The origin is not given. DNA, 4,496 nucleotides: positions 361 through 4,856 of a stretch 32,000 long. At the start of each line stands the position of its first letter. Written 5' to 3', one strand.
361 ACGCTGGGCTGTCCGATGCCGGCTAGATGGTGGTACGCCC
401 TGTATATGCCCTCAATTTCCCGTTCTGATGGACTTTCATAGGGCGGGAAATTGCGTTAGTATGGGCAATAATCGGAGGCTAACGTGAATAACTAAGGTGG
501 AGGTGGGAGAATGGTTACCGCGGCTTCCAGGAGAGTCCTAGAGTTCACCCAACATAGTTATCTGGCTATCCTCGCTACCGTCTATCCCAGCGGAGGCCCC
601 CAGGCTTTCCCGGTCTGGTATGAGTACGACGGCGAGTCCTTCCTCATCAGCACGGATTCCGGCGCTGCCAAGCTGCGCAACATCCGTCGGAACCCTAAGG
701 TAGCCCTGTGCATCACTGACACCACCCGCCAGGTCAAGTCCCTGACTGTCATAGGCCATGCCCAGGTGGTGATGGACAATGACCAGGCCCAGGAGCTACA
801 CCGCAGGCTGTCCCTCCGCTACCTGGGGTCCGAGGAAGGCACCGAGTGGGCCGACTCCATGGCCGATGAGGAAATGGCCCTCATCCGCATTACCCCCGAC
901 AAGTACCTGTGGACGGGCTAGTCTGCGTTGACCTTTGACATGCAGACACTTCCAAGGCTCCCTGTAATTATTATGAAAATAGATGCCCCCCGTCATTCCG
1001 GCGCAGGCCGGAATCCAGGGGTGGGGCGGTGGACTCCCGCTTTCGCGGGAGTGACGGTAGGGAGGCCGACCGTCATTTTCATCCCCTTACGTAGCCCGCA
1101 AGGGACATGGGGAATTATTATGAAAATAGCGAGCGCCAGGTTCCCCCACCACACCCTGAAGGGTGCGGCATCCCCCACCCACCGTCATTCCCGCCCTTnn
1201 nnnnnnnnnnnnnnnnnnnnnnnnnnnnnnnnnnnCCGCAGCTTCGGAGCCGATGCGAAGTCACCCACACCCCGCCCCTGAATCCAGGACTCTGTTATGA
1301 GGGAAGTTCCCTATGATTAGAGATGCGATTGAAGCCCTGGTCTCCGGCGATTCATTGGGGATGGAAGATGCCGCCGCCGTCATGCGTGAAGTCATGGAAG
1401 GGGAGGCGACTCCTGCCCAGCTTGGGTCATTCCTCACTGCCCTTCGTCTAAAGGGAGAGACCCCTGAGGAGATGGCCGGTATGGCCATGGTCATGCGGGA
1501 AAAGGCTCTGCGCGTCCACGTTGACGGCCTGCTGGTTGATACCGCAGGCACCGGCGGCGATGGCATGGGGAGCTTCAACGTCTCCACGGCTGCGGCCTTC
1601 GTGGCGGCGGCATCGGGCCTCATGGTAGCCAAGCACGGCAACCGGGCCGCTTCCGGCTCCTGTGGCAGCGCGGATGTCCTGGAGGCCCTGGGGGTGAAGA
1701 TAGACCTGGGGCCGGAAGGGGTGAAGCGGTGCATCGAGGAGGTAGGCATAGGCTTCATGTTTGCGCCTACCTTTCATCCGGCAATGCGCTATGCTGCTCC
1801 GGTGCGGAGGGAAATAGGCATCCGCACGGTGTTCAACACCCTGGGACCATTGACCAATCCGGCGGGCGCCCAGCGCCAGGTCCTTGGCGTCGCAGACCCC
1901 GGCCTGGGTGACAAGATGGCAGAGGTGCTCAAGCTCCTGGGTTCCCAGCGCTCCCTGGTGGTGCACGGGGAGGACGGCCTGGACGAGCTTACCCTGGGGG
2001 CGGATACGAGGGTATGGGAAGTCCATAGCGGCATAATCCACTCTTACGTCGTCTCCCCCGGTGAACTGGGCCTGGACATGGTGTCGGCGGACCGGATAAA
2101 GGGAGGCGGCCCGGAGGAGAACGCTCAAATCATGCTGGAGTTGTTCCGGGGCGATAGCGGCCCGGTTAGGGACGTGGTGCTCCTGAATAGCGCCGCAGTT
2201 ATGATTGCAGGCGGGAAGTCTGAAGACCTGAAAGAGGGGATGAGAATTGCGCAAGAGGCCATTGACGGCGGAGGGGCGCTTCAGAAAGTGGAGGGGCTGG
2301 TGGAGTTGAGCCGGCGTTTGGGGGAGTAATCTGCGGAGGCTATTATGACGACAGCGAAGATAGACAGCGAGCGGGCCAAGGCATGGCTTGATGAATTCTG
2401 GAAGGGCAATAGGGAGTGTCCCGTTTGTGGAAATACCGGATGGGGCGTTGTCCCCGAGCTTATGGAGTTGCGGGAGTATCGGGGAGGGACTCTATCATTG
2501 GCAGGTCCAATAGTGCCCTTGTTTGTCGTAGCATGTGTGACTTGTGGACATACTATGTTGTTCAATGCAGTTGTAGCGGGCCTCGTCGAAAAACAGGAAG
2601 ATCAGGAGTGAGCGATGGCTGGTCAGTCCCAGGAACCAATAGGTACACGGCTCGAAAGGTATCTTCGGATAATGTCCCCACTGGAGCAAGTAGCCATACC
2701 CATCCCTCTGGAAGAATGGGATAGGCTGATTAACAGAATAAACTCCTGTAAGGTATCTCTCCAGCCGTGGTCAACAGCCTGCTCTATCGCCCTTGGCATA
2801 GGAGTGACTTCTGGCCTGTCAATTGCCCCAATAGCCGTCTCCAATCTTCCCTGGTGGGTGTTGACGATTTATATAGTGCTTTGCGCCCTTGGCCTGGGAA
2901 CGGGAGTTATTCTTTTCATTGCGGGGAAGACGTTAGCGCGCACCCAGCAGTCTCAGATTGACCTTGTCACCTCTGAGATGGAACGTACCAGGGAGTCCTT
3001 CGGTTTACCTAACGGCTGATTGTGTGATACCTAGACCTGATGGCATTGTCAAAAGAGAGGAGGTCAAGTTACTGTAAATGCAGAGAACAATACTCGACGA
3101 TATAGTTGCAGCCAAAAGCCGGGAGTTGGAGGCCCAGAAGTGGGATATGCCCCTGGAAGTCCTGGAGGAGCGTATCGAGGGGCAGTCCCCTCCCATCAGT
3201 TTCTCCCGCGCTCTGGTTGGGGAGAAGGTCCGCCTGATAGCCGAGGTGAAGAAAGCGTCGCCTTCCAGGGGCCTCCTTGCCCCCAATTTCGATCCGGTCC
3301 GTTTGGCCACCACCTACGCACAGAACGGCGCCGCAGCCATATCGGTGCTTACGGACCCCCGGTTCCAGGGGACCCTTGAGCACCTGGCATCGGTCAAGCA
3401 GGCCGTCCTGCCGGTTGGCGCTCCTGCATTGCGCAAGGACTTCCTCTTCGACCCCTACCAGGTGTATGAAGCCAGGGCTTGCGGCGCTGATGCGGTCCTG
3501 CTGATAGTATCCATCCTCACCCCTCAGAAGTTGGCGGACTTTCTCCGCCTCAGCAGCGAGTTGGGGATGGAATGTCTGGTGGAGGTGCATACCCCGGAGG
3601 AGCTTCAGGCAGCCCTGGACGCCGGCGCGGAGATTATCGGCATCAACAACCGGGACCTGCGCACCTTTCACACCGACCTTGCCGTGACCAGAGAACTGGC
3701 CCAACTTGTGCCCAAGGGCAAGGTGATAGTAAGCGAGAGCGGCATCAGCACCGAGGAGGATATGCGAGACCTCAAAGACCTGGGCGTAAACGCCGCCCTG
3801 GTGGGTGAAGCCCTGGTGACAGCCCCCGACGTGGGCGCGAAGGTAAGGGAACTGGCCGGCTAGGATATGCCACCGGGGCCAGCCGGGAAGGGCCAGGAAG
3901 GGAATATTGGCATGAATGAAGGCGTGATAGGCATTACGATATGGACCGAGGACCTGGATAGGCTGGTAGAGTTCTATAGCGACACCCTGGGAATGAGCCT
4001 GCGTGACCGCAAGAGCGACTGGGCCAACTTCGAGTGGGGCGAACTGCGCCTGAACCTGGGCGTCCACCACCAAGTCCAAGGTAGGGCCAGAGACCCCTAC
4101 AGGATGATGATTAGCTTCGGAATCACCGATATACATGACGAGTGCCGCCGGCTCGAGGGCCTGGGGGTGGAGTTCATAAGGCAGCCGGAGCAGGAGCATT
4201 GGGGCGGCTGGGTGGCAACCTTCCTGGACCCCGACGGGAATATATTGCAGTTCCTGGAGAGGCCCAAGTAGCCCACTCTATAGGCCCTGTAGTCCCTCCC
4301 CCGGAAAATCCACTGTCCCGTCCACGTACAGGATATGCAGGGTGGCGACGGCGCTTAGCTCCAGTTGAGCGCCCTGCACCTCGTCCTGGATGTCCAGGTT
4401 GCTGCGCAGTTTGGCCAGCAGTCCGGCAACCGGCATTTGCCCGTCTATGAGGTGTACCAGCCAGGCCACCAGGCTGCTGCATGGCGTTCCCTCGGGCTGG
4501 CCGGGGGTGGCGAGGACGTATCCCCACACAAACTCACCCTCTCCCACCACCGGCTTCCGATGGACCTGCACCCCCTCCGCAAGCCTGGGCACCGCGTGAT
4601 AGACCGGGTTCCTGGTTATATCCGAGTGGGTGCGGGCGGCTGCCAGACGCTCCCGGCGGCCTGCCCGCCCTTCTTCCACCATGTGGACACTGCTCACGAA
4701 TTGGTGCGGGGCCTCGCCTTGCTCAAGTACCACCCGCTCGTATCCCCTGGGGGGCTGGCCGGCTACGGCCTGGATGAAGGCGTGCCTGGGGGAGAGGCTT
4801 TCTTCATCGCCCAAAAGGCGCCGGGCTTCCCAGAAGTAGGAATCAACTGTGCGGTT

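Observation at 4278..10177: Consensus-promoter operon: Ser-less hydrolase, two LLM monooxygenases, PqqD-like ORF and a flavin-dependent halogenase with extended C-terminus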

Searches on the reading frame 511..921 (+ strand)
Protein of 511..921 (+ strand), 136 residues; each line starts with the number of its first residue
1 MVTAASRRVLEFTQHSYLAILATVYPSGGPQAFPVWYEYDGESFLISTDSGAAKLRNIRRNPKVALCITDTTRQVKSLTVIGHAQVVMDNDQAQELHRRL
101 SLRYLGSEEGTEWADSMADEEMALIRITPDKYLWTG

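Call 29: search_protein_families(library=pfam, proteins=[window:511-921:+], max_evalue=0.001)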
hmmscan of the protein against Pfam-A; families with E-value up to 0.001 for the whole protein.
window:511-921:+ (136 aa): 3 families
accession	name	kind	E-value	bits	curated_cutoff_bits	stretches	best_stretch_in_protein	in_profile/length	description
PF01243.27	PNPOx_N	-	1.2e-20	74.5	28.1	1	9-131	5-115/120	Pyridoxamine 5'-phosphate oxidase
PF12900.13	Pyridox_ox_2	-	1.3e-08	35.3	27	1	16-131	12-135/140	Pyridoxamine 5'-phosphate oxidase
PF16242.11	Pyrid_ox_like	-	0.00015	21.7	28.8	1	39-130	39-120/149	Pyridoxamine 5'-phosphate oxidase like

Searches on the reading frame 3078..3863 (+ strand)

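Call 29: search_protein_families(library=pfam, proteins=[window:3078-3863:+], max_evalue=0.001)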
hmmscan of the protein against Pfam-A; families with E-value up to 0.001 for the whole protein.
window:3078-3863:+ (261 aa): 3 families
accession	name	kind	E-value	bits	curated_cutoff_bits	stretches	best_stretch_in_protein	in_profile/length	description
PF00218.27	IGPS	-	8.2e-84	281.2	27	1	6-259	1-254/254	Indole-3-glycerol phosphate synthase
PF01729.25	QRPTase_C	-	4.7e-07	30.1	23.1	1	164-250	81-162/169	Quinolinate phosphoribosyl transferase, C-terminal domain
PF00977.27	His_biosynth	-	7.8e-05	22.7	23.6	0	200-247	178-223/228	Histidine biosynthesis protein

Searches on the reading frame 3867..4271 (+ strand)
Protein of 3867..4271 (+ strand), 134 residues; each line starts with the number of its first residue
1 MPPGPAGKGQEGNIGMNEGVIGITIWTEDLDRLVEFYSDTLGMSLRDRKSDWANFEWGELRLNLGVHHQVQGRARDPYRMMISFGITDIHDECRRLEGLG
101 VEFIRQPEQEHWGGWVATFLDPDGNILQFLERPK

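Call 29: search_protein_families(library=pfam, proteins=[window:3867-4271:+], max_evalue=0.001)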
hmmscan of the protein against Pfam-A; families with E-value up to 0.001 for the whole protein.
window:3867-4271:+ (134 aa): 4 families
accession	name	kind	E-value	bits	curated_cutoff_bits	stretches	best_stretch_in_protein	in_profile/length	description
PF00903.31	Glyoxalase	-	6.2e-16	59.3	20.6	1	23-129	5-121/121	Glyoxalase/Bleomycin resistance protein/Dioxygenase superfamily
PF18029.7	Glyoxalase_6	-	3.4e-10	41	23.6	1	23-126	2-102/106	Glyoxalase-like domain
PF12681.13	Glyoxalase_2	-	1.3e-06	28.8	30.1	1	24-128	5-112/118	Glyoxalase-like domain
PF13669.12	Glyoxalase_4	-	0.00022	21.9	27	0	23-65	3-46/109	Glyoxalase/Bleomycin resistance protein/Dioxygenase superfamily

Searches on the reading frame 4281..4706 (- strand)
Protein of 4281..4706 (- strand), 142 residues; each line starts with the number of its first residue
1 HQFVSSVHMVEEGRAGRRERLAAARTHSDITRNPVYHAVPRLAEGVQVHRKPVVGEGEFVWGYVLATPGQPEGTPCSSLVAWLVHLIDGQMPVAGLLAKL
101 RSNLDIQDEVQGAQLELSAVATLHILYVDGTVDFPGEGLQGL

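Call 20: search_protein_families(library=pfam, proteins=[window:4281-4706:-], max_evalue=10)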
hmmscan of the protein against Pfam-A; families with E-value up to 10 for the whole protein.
seq(142 aa): 1 family
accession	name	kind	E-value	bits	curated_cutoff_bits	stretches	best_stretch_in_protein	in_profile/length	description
PF23665.1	CDCP1_CUB_6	-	0.15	12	27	1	64-86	17-39/115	CDCP1 CUB domain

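Call 55: predict_structure(alignment_id=A3)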
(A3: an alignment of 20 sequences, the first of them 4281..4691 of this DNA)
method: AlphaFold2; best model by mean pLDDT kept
length: 137 residues; sequences in the alignment: 20
mean_pLDDT: 82.5   pTM: 0.73
mean pLDDT of the five models: 82.5, 82.1, 81.2, 80.0, 79.6
residues with pLDDT >= 90: 53; 70-90: 54; 50-70: 27; < 50: 3
segments of 3 or more residues with pLDDT < 50: none
pLDDT, mean of each block of 10 residues (from residue 1): 54 64 74 92 89 88 90 93 93 91 88 88 85 58
secondary structure, 60 per line:
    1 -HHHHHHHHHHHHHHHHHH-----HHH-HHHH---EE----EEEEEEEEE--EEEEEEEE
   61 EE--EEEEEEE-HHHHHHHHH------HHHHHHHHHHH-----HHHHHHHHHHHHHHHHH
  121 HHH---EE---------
elements in order: H2-19 H29-32 E42-50 E53-62 E65-71 H73-81 H88-98 H104-123
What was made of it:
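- On PqqD / RRE: FDH C-terminal domain: The AF2 domain model (pLDDT 82.5) gives E42-50, E53-62, E65-71, H73-81, H88-98 and H104-123 (call 55).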

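Call 61: fold_search(model_id=the predicted structure, library=pdb)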
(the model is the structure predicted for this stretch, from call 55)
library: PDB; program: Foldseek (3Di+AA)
matches with E <= 10: 459; with E <= 0.001: 0
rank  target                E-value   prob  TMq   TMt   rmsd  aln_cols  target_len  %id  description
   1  7vzq_A                2.3e-03  1.00  0.50  0.12   5.6       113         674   12  The structure of GdmN V24Y/G157A/R158A/G188R mutant in complex with carbamoyl adenylate intermediate (released 2022-11-16)
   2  5sxy_MODEL_1_A        5.6e-03  1.00  0.49  0.68   3.5        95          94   21  The solution NMR structure for the PqqD truncation of Methylobacterium extorquens PqqCD representing a functio (released 2017-05-24)
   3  7vzu_A                8.1e-03  1.00  0.50  0.12   5.6       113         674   12  The structure of GdmN Y82F mutant (released 2022-11-16)
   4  7vx0_A                8.1e-03  1.00  0.51  0.12   5.6       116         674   12  The structure of GdmN complex with ATP (released 2022-11-16)
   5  7ctq_A                1.2e-01  0.85  0.31  0.11   7.0        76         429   25  Peptidyl tryptophan dihydroxylase QhpG essential for tryptophylquinone cofactor biogenesis (released 2021-02-17)
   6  8hkr_B                2.0e-01  0.99  0.52  0.20   4.7       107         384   14  Crystal Structure of Histone H3 Lysine 79 (H3K79) Methyltransferase Rv2067c from Mycobacterium tuberculosis (released 2023-10-18)
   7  9mps_D                2.0e-01  0.18  0.19  0.20  12.0        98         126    9  Cryo-EM structure of VCPIP1 VCPID bound to VCP D2 domain dimer (with extra D2 domain) (released 2025-10-15)
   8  5v1u_B                2.8e-01  0.77  0.43  0.62   4.8       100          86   10  TbiB1 in Complex with the TbiA(beta) Leader Peptide (released 2018-09-05)
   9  5v1u_D                3.1e-01  0.85  0.42  0.64   5.5        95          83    9  TbiB1 in Complex with the TbiA(beta) Leader Peptide (released 2018-09-05)
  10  6xby_H                3.3e-01  0.09  0.20  0.15  15.0       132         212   13  Cryo-EM structure of V-ATPase from bovine brain, state 2 (released 2020-08-19)
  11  5v1u_C                3.5e-01  0.80  0.42  0.63   5.2       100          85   11  TbiB1 in Complex with the TbiA(beta) Leader Peptide (released 2018-09-05)
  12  7nqh_AG               3.5e-01  0.07  0.17  0.12  16.7       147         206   16  55S mammalian mitochondrial ribosome with mtRF1a and P-site tRNAMet (released 2021-05-05)
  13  6xbw_H                4.0e-01  0.10  0.20  0.15  16.7       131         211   14  Cryo-EM structure of V-ATPase from bovine brain, state 1 (released 2020-08-19)
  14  2x5h_D                4.6e-01  0.21  0.22  0.30  11.1        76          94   13  Crystal structure of the ORF131 L26M L51M double mutant from Sulfolobus islandicus rudivirus 1 (released 2010-07-21)
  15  9mpv_H                4.6e-01  0.14  0.18  0.30  10.7        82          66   11  Cryo-EM structure of three VCPIP1 VCPIDs bound to VCP (released 2025-10-15)
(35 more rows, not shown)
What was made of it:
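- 4314..4577 (-): C-terminal beta-beta-beta-alpha-alpha-alpha (RRE / winged-helix fold) domain of the halogenase, residues about 478-565. It is conserved across the whole family. Foldseek matches are PqqD 5sxy (E 5.6e-3, TMt 0.68), TbiB1 (TMt 0.62-0.65), GdmN and QhpG (call 61).
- Closest known: PqqD / RiPP recognition elements, for example the lasso-peptide B1 protein TbiB1. Same: The modelled FDH C-terminal domain has the defining beta-beta-beta-alpha-alpha-alpha order and matches PqqD and TbiB1 at TM 0.62-0.68 (calls 55, 61).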

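Call 67: search_solved_structures(query=A3, max_evalue=10, show_alignments=2)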
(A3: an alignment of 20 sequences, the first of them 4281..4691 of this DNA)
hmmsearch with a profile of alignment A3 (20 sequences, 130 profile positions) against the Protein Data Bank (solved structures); distinct sequences matched with E-value up to 10: 0.
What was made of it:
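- Tried and rejected: Pfam and PDB profile searches of the C-terminal domain found nothing (calls 20, 67).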
